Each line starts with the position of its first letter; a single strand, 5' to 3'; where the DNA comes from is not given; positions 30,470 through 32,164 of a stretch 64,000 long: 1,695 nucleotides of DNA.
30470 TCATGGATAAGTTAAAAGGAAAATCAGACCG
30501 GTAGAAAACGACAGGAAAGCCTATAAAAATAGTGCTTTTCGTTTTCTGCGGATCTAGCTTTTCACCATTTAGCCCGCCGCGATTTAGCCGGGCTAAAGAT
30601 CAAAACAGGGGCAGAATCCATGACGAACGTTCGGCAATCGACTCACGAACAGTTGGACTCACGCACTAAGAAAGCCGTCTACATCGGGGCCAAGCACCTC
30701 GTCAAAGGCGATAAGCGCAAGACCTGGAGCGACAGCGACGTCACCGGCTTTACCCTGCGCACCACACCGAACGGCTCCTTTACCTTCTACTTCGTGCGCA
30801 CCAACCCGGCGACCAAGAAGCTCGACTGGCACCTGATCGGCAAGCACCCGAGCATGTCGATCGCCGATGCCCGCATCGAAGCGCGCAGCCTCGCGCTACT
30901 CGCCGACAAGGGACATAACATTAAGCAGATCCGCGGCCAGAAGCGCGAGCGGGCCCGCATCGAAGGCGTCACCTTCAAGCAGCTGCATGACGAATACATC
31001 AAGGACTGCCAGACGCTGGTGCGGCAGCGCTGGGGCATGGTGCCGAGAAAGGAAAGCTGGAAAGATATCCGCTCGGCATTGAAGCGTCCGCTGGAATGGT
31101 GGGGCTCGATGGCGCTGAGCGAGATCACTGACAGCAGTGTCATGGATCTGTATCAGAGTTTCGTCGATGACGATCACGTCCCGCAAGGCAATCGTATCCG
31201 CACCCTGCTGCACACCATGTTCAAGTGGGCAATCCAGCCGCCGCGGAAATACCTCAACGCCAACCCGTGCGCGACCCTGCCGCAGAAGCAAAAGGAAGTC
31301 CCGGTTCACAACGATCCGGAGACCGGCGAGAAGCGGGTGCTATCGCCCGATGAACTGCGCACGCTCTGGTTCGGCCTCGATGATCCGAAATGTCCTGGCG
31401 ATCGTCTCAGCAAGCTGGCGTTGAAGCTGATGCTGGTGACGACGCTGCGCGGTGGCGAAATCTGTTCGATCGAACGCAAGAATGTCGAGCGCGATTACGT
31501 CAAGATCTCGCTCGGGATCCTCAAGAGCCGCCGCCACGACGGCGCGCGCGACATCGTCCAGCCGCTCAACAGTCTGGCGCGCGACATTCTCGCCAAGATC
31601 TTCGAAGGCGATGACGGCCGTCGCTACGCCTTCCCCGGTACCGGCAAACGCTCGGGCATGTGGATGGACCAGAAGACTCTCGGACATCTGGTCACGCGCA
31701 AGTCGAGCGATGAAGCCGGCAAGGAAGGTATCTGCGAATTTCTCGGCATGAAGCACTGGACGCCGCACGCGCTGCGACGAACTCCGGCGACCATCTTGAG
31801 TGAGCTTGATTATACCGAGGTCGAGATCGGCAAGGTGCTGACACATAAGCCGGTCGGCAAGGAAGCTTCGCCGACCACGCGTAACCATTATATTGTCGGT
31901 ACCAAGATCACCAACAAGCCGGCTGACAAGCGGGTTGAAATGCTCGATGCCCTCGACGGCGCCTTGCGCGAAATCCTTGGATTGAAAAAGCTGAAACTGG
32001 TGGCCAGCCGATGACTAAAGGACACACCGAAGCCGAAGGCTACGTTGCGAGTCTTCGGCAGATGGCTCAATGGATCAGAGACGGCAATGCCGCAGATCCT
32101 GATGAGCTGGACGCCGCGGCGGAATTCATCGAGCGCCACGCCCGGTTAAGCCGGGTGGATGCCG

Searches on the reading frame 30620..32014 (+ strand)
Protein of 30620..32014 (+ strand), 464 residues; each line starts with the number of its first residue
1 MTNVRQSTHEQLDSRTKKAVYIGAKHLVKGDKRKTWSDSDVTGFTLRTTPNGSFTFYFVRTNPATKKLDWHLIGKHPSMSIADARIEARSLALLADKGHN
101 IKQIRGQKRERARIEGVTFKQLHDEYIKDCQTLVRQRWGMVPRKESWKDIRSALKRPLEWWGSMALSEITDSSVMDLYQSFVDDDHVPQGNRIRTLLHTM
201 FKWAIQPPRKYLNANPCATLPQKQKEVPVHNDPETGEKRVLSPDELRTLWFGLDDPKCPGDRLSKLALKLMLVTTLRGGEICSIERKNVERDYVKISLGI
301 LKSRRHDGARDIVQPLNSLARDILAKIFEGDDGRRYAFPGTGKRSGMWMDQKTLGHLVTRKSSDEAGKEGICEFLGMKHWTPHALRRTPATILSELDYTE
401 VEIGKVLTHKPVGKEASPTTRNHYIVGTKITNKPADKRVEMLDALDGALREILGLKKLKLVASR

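Call 9: search_protein_families(library=pfam, proteins=[window:30620-32014:+])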
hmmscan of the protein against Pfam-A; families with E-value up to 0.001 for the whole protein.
window:30620-32014:+ (464 aa): 3 families
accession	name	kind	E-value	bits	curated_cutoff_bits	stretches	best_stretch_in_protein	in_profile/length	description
PF00589.27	Phage_integrase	-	1.3e-10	41.8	27.1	1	242-410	4-157/172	Phage integrase family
PF13356.12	Arm-DNA-bind_3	-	2.7e-09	37.4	27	1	31-105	14-80/83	Arm DNA-binding domain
PF22022.2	Phage_int_M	-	0.00044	20.9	27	1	135-220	13-93/96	Phage integrase central domain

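Call 48: find_related_loci(query=window:30620-32014:+, collection=viral_contigs, flank=10000)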
Query window:30620-32014:+ (464 aa) in viral_contigs; peptide patterns used: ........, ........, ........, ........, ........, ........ (x = any residue, [..] = any of these).
2 stretches matched a pattern; 2 encode a relative of the query (tblastn E <= 1e-3); 2 distinct loci.
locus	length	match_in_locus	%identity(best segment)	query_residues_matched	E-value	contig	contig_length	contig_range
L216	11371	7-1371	48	21-457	2e-123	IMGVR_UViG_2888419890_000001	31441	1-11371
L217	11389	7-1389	46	21-463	8e-120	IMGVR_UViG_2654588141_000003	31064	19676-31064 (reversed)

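Call 66: list_cluster_members(proteins=[window:30620-32014:+, window:12131-14191:-, window:50762-51931:-, window:20386-20898:-, window:5451-6347:-, window:35651-36274:-])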
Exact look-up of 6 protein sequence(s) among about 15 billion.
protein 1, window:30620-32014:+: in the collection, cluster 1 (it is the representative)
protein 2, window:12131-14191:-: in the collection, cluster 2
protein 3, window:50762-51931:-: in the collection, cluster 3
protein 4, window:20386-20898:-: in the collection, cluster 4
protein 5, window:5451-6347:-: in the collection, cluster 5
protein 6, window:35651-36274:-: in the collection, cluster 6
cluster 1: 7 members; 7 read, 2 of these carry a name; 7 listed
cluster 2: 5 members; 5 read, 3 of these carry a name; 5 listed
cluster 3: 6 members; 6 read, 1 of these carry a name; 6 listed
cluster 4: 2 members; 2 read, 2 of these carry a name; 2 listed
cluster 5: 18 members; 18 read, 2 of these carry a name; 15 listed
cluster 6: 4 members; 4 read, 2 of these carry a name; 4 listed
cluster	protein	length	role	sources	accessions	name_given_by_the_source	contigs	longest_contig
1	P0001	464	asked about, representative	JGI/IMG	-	integrase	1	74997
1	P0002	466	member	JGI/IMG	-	integrase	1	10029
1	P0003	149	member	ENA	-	-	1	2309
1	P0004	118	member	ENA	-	-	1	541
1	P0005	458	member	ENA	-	-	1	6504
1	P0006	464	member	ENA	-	-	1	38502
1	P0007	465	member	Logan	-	-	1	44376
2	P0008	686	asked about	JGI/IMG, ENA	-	hypothetical protein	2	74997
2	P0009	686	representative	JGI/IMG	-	-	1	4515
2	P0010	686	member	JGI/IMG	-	hypothetical protein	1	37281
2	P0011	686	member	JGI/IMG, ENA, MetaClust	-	\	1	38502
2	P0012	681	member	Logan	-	-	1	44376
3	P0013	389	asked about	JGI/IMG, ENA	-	hypothetical protein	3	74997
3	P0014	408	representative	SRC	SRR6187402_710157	-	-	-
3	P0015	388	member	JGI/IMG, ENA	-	-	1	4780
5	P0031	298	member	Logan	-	-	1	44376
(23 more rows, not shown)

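Call 67: find_encoding_contigs(protein=P0007, flank=10000, max_places=3)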
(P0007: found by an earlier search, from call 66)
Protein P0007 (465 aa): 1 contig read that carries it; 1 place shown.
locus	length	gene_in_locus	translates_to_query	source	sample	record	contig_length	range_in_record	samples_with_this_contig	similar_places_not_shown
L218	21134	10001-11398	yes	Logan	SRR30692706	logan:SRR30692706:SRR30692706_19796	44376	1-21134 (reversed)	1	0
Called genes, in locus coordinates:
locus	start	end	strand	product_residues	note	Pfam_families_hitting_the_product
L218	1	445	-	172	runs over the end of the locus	PF07750:GcrA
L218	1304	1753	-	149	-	-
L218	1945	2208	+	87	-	-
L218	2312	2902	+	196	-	-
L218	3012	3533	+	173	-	-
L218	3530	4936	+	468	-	-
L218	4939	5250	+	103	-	-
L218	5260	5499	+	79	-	-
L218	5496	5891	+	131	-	-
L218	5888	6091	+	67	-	-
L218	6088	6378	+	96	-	-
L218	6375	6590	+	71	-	-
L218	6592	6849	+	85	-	-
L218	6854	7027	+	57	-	-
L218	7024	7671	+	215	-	-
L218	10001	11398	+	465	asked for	PF13356:Arm-DNA-bind_3, PF00589:Phage_integrase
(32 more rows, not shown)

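Call 68: find_encoding_contigs(protein=P0031, flank=10000, max_places=3)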
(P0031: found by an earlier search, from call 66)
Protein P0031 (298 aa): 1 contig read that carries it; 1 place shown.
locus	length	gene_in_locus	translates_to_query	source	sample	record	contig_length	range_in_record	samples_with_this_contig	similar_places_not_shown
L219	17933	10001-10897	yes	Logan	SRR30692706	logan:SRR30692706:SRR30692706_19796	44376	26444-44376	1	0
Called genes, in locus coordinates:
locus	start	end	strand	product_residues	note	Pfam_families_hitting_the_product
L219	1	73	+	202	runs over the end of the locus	-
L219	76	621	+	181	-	-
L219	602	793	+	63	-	-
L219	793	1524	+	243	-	-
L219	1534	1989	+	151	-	-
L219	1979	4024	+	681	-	PF13155:Toprim_2 (weak), PF13481:AAA_25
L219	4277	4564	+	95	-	-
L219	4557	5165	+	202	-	-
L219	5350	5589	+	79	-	-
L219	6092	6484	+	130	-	-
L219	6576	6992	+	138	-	-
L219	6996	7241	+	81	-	PF21977:DUF6926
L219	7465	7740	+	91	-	-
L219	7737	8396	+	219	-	-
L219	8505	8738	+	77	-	-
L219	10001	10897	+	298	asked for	PF08401:ArdcN, PF18818:MPTase-PolyVal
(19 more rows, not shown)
